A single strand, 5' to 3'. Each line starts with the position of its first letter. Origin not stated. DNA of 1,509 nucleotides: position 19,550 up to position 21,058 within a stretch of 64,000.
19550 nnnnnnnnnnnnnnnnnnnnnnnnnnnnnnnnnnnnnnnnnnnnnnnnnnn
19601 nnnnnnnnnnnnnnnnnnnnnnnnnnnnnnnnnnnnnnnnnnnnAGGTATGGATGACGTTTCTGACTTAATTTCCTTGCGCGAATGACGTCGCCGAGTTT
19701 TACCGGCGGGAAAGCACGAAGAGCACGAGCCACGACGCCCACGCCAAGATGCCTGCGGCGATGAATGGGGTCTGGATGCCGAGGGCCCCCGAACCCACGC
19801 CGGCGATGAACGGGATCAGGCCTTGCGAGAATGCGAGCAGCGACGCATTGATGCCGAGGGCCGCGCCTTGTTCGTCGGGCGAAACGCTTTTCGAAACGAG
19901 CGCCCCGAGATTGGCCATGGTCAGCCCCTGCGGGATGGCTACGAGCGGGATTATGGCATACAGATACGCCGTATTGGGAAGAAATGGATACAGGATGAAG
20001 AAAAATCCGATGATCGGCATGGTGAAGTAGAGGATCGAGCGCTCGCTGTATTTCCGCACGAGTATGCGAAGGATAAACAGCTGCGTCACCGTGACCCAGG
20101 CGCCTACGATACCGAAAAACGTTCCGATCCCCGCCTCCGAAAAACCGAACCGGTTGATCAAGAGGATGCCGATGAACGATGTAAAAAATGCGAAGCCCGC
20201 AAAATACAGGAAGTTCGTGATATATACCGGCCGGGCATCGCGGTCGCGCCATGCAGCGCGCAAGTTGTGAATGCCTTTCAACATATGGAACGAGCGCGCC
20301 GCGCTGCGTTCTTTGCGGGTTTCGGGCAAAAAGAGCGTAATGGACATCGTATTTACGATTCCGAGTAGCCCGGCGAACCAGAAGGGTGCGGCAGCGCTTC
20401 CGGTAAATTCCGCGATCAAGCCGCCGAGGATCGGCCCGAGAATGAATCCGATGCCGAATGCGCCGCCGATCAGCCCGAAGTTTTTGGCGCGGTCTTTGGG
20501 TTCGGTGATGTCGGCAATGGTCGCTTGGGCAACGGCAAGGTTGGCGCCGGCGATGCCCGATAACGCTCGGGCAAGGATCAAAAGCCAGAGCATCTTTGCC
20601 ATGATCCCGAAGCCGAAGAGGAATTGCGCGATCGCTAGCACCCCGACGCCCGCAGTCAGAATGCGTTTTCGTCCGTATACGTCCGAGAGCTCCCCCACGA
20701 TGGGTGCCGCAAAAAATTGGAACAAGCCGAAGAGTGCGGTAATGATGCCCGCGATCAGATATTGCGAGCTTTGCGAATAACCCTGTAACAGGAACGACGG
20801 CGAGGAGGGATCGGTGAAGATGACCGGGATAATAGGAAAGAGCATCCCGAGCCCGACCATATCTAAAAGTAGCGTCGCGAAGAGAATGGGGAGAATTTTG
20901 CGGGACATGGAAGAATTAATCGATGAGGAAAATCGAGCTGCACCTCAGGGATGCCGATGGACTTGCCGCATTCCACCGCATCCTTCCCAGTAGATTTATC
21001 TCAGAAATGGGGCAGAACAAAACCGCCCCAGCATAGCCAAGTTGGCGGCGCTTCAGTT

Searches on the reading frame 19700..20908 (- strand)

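Call 3: search_protein_families(library=pfam, proteins=[window:19700-20908:-], max_evalue=0.1)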
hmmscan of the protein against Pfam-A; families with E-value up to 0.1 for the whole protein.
window:19700-20908:- (402 aa): 4 families
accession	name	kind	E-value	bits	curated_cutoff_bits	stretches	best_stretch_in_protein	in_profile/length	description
PF07690.21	MFS_1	-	3.5e-50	171.3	33.4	2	9-366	1-347/347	Major Facilitator Superfamily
PF12832.13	MFS_1_like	-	3.2e-13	49.9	25.2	1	50-370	33-359/373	MFS_1 like family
PF00083.30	Sugar_tr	-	3.9e-07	29.8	22.3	1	48-397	38-435/452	Sugar (and other) transporter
PF06779.20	MFS_4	-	0.018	14.8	26.3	1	81-392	57-360/364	Uncharacterised MFS-type transporter YbfB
